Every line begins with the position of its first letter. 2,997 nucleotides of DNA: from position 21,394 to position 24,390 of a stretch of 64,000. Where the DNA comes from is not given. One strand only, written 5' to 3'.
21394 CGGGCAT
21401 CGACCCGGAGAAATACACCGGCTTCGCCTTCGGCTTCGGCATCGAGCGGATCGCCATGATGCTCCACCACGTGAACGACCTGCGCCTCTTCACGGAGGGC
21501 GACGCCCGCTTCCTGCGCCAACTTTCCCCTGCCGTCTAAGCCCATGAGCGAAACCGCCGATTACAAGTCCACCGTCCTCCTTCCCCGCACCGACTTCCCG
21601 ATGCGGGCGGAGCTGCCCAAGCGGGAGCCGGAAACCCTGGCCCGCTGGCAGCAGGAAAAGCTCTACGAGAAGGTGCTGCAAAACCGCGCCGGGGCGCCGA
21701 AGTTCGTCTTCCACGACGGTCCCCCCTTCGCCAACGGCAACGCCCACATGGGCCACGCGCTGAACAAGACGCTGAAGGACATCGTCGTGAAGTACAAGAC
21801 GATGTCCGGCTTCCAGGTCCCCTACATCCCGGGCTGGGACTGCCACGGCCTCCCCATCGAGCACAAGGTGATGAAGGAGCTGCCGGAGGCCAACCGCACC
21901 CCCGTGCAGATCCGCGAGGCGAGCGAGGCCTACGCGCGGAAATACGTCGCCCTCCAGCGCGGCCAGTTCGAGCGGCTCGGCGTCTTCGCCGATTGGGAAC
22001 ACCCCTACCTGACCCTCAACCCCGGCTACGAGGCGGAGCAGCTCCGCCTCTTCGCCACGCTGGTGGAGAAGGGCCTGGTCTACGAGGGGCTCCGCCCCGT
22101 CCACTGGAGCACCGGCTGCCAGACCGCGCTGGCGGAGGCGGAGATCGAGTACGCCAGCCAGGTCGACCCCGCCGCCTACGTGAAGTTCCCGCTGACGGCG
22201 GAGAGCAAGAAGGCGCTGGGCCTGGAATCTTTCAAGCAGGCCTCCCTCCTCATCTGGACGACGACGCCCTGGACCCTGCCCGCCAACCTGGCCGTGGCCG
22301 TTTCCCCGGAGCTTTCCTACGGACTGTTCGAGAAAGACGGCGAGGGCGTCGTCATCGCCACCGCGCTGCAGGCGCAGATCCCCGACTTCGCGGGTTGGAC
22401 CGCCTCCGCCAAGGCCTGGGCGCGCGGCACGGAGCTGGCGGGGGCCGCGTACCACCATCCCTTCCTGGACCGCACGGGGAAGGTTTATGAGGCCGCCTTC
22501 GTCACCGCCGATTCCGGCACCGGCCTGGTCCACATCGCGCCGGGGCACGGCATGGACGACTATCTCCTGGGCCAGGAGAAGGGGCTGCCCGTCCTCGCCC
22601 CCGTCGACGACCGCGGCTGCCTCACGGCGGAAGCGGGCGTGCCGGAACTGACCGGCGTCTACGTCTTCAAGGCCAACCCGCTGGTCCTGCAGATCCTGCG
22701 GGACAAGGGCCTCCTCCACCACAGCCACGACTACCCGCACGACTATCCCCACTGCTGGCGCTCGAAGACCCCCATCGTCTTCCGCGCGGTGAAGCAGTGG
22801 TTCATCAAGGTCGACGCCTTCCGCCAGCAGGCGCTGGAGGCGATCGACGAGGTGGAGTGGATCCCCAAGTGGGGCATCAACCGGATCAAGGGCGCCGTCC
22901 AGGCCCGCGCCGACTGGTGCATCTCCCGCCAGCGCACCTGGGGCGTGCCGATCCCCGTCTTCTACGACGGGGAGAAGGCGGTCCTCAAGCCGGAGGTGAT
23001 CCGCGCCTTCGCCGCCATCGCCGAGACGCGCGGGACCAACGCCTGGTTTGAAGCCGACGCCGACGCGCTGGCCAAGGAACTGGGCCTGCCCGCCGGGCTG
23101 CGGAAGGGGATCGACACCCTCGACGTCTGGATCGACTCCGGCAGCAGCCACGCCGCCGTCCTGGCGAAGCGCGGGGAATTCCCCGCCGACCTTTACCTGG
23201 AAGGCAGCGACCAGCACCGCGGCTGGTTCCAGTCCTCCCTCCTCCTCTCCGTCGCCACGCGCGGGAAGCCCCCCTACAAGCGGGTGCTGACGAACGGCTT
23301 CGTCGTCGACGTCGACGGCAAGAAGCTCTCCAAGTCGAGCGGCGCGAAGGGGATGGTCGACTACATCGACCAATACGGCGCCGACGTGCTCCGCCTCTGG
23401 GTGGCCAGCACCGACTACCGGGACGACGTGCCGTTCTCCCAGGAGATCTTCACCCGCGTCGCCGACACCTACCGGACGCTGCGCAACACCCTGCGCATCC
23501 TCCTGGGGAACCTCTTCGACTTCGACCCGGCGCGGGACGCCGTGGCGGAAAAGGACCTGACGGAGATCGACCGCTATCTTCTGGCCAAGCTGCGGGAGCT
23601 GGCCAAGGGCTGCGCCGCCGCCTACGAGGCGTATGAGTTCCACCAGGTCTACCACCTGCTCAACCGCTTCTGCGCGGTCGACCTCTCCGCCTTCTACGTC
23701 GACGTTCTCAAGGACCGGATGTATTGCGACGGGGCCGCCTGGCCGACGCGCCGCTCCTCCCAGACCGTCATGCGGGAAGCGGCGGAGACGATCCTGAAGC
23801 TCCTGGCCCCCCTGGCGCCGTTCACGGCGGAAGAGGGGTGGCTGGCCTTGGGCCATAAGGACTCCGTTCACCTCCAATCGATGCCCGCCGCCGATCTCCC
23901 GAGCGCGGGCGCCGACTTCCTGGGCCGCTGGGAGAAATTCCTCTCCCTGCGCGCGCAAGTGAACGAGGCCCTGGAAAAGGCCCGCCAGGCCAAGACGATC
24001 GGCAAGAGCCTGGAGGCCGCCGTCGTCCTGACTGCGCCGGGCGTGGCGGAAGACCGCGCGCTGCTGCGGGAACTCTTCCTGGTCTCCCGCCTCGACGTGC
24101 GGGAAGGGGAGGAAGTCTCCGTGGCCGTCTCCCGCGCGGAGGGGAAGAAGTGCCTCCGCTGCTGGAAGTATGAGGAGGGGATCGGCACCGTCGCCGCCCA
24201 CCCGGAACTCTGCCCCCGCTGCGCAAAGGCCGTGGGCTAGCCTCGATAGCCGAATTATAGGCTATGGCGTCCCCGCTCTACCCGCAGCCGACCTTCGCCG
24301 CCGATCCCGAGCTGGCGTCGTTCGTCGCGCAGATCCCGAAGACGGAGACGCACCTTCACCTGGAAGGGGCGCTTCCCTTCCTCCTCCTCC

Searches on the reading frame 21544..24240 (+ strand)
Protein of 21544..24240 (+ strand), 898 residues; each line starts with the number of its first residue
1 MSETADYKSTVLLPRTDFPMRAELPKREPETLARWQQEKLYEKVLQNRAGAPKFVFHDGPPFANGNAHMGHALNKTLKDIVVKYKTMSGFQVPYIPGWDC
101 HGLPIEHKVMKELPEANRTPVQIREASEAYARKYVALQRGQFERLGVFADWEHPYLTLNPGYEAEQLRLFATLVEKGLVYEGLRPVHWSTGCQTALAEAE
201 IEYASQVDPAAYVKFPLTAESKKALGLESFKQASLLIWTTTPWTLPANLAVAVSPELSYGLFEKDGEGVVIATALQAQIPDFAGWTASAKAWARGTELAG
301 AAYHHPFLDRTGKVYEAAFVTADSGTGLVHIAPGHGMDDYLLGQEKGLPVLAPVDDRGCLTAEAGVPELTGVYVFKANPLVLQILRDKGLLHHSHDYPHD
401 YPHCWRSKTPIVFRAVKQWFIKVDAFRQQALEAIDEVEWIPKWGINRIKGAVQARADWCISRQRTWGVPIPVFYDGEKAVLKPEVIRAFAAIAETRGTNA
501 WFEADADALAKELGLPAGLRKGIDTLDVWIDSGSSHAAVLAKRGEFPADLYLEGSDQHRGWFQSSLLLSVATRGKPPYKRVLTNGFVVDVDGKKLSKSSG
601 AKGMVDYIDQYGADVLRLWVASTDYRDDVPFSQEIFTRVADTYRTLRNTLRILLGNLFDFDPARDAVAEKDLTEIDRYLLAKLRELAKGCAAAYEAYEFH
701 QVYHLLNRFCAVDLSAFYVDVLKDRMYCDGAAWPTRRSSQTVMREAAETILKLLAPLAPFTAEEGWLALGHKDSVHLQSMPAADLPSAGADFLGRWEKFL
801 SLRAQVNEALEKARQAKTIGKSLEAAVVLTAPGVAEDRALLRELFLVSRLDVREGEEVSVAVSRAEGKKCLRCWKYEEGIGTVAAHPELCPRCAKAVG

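Call 13: search_protein_families(library=pfam, proteins=[window:21544-24240:+])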
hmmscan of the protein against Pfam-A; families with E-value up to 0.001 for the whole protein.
window:21544-24240:+ (898 aa): 5 families
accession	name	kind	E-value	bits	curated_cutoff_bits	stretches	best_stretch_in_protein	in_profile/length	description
PF00133.28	tRNA-synt_1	-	5.6e-126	421.1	22.7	1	32-631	3-413/414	tRNA synthetases class I (I, L, M and V)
PF08264.19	Anticodon_1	-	6.6e-34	117.3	25.1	1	676-828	1-147/148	Anticodon-binding domain of tRNA ligase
PF09334.17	tRNA-synt_1g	-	5.7e-21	75.2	20.1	1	61-202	8-136/391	tRNA synthetases class I (M)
PF06827.20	zf-FPG_IleRS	-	2.8e-09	37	21.3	1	867-895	1-29/30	Zinc finger found in FPG and IleRS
PF01406.26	tRNA-synt_1e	-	8.9e-08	32.3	27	1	567-638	227-298/301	tRNA synthetases class I (C) catalytic domain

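Call 36: find_homologous_proteins(query=window:21544-24237:+, max_evalue=1e-100)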
Query window:21544-24237:+ (898 aa): 8000 proteins with E <= 1e-100 among 8000 candidates; the best 120 are listed.
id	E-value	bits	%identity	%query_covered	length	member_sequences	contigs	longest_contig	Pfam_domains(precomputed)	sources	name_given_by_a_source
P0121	0.0e+0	2080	100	100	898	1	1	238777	PF09334.18,PF01406.26,PF08264.20,PF00133.29,PF06827.21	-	-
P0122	0.0e+0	1531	73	99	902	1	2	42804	PF09334.18,PF08264.20,PF13603.13,PF00133.29,PF06827.21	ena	-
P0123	0.0e+0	1522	73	99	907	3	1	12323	PF09334.18,PF08264.20,PF13603.13,PF00133.29,PF06827.21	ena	-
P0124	0.0e+0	1518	72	100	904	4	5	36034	PF09334.18,PF01406.26,PF08264.20,PF13603.13,PF00133.29,PF06827.21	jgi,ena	-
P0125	0.0e+0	1516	73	99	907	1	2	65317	PF09334.18,PF08264.20,PF13603.13,PF00133.29,PF06827.21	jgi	jgi:isoleucyl-tRNA synthetase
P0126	0.0e+0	1516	74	99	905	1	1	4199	PF09334.18,PF01406.26,PF08264.20,PF00133.29,PF06827.21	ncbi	ncbi:MAG TPA: isoleucine--tRNA ligase [Candidatus Methylacidiphilales bacterium]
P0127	0.0e+0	1491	72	100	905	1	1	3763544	PF09334.18,PF01406.26,PF08264.20,PF00133.29,PF06827.21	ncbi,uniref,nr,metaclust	ncbi:Isoleucyl-tRNA synthetase [Verrucomicrobium sp. GAS474]|uniref:isoleucine--tRNA ligase n=1 Tax=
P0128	0.0e+0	1453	70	100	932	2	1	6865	PF09334.18,PF01406.26,PF08264.20,PF00133.29,PF06827.21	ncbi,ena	-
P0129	0.0e+0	1343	65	99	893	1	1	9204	PF09334.18,PF01406.26,PF08264.20,PF00133.29,PF06827.21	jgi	jgi:isoleucyl-tRNA synthetase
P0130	0.0e+0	1310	64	99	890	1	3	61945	PF09334.18,PF01406.26,PF08264.20,PF00133.29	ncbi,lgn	-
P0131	0.0e+0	1292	62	99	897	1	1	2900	PF09334.18,PF01406.26,PF08264.20,PF00133.29,PF06827.21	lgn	-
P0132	0.0e+0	1282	64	99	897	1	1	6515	PF09334.18,PF08264.20,PF00133.29,PF06827.21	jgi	jgi:isoleucyl-tRNA synthetase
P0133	0.0e+0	1282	62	99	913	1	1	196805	PF09334.18,PF01406.26,PF08264.20,PF00133.29,PF06827.21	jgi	jgi:isoleucyl-tRNA synthetase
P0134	0.0e+0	1279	62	99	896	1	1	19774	PF09334.18,PF08264.20,PF00133.29,PF06827.21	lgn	-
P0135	0.0e+0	1278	61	99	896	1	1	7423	PF09334.18,PF01406.26,PF08264.20,PF00133.29,PF06827.21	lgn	-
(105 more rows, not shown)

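Call 37: find_encoding_contigs(protein=P0127, flank=10000, max_places=2)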
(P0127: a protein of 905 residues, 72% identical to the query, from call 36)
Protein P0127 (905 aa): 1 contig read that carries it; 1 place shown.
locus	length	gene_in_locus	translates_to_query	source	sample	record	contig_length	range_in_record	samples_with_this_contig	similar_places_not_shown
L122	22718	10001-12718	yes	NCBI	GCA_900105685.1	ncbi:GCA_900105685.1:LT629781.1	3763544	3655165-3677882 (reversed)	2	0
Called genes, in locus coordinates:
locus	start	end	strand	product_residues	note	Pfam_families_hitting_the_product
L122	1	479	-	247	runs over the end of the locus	-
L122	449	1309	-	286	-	PF02517:Rce1-like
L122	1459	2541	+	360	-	PF03255:ACCA, PF01039:Carboxyl_trans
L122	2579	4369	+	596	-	PF07973:tRNA_SAD, PF00587:tRNA-synt_2b, PF03129:HGTP_anticodon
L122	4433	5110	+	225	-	PF05198:IF3_N, PF00707:IF3_C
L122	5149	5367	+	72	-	PF01632:Ribosomal_L35p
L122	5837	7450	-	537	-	PF02203:TarH, PF12729:4HB_MCP_1, PF00015:MCPsignal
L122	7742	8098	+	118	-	PF00453:Ribosomal_L20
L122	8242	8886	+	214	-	-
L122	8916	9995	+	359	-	PF02912:Phe_tRNA-synt_N, PF01409:tRNA-synt_2d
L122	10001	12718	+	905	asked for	PF00133:tRNA-synt_1, PF01406:tRNA-synt_1e (faint), PF09334:tRNA-synt_1g, PF08264:Anticodon_1, PF06827:zf-FPG_IleRS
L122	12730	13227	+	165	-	PF01252:Peptidase_A8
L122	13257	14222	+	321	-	PF02445:NadA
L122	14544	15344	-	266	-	PF02163:Peptidase_M50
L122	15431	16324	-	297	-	PF01435:Peptidase_M48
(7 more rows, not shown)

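Call 38: find_encoding_contigs(protein=P0125, flank=10000, max_places=3)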
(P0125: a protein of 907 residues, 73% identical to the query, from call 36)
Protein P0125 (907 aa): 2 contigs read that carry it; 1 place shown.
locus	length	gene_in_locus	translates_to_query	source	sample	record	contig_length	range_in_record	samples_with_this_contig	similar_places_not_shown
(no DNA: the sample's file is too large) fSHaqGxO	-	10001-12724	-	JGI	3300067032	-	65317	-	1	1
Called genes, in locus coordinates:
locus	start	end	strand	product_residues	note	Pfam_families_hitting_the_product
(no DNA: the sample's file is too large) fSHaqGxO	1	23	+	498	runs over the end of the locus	-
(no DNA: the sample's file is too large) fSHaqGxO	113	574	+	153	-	-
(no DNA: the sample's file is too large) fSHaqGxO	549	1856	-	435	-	PF08245:Mur_ligase_M, PF02875:Mur_ligase_C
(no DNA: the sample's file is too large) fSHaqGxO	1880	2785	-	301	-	PF17848:Zn_ribbon_ACC, PF01039:Carboxyl_trans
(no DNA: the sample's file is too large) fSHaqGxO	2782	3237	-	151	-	-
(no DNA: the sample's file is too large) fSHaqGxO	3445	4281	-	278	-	PF02517:Rce1-like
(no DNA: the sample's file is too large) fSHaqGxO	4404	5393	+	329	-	PF03255:ACCA, PF01039:Carboxyl_trans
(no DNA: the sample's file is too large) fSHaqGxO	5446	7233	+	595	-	PF07973:tRNA_SAD, PF00587:tRNA-synt_2b, PF03129:HGTP_anticodon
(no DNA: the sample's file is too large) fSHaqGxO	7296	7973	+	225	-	PF05198:IF3_N, PF00707:IF3_C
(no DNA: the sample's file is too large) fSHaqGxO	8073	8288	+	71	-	PF01632:Ribosomal_L35p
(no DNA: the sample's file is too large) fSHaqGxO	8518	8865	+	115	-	PF00453:Ribosomal_L20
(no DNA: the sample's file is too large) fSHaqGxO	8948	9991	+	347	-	PF02912:Phe_tRNA-synt_N, PF01409:tRNA-synt_2d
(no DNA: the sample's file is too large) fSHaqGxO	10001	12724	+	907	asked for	PF00133:tRNA-synt_1, PF09334:tRNA-synt_1g, PF13603:tRNA-synt_1_2 (weak), PF08264:Anticodon_1, PF06827:zf-FPG_IleRS (weak)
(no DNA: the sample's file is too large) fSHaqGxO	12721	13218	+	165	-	PF01252:Peptidase_A8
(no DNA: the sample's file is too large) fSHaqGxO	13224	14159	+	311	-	PF02445:NadA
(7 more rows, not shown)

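Call 39: find_encoding_contigs(protein=P0122, flank=10000, max_places=3)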
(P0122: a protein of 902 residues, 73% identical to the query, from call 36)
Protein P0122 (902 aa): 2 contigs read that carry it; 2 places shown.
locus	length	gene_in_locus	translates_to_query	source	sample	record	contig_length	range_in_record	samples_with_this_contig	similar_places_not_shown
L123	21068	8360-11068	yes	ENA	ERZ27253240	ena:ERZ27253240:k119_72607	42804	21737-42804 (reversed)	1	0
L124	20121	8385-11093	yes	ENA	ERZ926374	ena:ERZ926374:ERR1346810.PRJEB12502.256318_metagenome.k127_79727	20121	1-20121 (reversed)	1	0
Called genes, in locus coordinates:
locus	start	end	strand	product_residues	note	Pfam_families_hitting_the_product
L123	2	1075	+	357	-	?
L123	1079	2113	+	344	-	-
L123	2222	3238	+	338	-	PF03255:ACCA, PF01039:Carboxyl_trans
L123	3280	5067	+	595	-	PF07973:tRNA_SAD, PF00587:tRNA-synt_2b, PF03129:HGTP_anticodon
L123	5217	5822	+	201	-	PF05198:IF3_N, PF00707:IF3_C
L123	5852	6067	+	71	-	PF01632:Ribosomal_L35p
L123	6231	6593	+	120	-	PF00453:Ribosomal_L20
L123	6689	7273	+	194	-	-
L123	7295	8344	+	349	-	PF02912:Phe_tRNA-synt_N, PF01409:tRNA-synt_2d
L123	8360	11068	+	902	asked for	PF00133:tRNA-synt_1, PF09334:tRNA-synt_1g, PF13603:tRNA-synt_1_2 (weak), PF08264:Anticodon_1, PF06827:zf-FPG_IleRS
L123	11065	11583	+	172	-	PF01252:Peptidase_A8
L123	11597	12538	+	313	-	PF02445:NadA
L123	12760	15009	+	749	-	-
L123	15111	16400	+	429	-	PF02826:2-Hacid_dh_C (faint), PF03446:NAD_binding_2 (faint), PF03721:UDPG_MGDP_dh_N, PF03807:F420_oxidored (faint), PF00984:UDPG_MGDP_dh, PF03720:UDPG_MGDP_dh_C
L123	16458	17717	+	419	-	PF00709:Adenylsucc_synt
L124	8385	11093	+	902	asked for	PF00133:tRNA-synt_1, PF09334:tRNA-synt_1g, PF13603:tRNA-synt_1_2 (weak), PF08264:Anticodon_1, PF06827:zf-FPG_IleRS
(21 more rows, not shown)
